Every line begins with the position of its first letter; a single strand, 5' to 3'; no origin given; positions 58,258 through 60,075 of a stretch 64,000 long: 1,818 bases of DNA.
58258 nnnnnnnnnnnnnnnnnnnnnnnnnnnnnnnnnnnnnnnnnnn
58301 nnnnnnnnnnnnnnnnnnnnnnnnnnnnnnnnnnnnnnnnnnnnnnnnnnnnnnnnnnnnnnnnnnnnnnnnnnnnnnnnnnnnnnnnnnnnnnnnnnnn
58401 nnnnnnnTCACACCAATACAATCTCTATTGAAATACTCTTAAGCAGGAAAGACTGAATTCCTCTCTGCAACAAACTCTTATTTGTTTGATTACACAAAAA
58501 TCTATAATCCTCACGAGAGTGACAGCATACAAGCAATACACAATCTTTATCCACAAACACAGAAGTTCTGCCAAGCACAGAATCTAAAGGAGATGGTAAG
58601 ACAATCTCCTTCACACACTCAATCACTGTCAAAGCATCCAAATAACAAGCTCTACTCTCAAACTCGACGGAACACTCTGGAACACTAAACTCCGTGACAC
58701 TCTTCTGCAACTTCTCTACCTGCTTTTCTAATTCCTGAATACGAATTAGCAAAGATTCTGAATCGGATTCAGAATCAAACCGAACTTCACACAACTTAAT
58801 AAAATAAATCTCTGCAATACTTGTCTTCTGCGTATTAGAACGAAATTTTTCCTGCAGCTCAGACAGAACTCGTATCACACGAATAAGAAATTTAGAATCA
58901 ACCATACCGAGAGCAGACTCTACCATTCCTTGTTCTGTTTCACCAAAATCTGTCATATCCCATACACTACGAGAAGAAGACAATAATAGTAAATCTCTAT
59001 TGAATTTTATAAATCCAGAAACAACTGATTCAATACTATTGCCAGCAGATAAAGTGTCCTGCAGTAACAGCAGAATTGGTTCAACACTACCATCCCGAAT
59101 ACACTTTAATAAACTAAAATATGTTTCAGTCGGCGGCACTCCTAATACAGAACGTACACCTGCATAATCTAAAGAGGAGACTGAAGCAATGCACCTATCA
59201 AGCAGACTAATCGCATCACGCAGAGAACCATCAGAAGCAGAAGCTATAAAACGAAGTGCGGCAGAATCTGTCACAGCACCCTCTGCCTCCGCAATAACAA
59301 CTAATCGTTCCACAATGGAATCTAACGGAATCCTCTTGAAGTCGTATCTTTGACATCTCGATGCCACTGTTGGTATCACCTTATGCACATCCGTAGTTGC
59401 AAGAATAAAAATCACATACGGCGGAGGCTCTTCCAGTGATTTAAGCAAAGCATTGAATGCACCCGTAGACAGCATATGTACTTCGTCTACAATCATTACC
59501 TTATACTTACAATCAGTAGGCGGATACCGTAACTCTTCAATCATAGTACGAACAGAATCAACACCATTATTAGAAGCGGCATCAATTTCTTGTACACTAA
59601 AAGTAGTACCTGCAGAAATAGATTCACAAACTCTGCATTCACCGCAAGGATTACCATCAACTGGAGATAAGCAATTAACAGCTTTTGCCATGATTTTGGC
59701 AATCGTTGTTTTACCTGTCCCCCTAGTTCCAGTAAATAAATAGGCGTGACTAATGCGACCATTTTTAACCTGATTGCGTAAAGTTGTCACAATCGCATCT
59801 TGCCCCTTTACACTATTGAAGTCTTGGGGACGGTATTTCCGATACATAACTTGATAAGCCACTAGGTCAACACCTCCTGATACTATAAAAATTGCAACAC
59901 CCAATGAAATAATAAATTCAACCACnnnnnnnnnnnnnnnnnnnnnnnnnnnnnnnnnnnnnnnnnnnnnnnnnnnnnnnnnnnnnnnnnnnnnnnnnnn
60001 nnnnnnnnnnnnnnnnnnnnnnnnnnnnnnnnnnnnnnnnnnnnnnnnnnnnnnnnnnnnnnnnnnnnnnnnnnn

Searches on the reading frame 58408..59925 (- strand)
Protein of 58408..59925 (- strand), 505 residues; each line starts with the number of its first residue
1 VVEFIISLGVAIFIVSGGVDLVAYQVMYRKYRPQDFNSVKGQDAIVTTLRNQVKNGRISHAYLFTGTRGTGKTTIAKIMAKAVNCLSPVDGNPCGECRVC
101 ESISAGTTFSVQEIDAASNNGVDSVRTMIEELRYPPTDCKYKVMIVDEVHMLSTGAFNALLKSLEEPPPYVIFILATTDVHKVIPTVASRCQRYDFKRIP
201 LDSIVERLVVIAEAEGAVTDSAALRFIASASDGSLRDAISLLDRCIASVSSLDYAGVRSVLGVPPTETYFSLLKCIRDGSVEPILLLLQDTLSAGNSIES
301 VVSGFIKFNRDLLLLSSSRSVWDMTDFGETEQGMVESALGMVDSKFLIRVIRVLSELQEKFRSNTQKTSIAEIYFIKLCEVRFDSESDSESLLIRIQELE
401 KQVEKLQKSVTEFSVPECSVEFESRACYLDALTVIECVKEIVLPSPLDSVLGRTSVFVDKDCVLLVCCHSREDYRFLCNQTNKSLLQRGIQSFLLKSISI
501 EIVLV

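Call 17: search_protein_families(library=pfam, proteins=[window:58408-59925:-], max_evalue=0.001)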
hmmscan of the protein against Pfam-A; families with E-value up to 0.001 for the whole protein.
window:58408-59925:- (505 aa): 10 families
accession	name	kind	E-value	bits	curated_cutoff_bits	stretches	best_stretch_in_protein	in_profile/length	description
PF13177.12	DNA_pol3_delta2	-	1.3e-43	149.2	27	1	42-199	2-160/161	DNA polymerase III, delta subunit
PF00004.35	AAA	-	1.8e-11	45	21.2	1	63-193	2-125/131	ATPase family associated with various cellular activities (AAA)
PF22608.2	DNAX_ATPase_lid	-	4.2e-11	42.9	27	1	204-248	2-46/49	DNA polymerase III clamp loader subunit, ATPase lid domain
PF06068.19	TIP49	-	2.1e-05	24.3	23.8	0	143-211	277-339/347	TIP49 P-loop domain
PF13604.12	AAA_30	-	4e-05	23.9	27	1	62-167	21-115/191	AAA domain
PF12169.13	DNA_pol3_gamma3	-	4.5e-05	23.7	24.4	1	255-381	4-130/143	DNA polymerase III subunits gamma and tau domain III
PF04851.21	ResIII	-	0.00011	22.6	22.5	0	130-165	115-151/164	Type III restriction enzyme, res subunit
PF05496.18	RuvB_N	-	0.00015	22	27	0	32-94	2-68/159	Holliday junction DNA helicase RuvB P-loop domain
PF13401.12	AAA_22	-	0.00025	21.8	27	0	63-165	9-109/130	AAA domain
PF13245.12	AAA_19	-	0.00084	20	25.1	0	59-166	11-116/134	AAA domain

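Call 43: search_protein_families(library=phrogs, proteins=[window:58408-59925:-], max_evalue=0.001)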
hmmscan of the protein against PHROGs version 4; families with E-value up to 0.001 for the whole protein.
window:58408-59925:- (505 aa): 4 families
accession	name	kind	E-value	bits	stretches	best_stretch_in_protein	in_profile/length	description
phrog_5846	-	DNA, RNA and nucleotide metabolism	2.4e-76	258.5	1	29-361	8-332/380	clamp loader of DNA polymerase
phrog_168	-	DNA, RNA and nucleotide metabolism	1.7e-26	94.7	1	27-253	11-217/314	clamp loader of DNA polymerase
phrog_11838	-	DNA, RNA and nucleotide metabolism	1.9e-20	74.5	2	95-246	52-206/420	clamp loader of DNA polymerase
phrog_22983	-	unknown function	4.6e-09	37.2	1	119-236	17-131/324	-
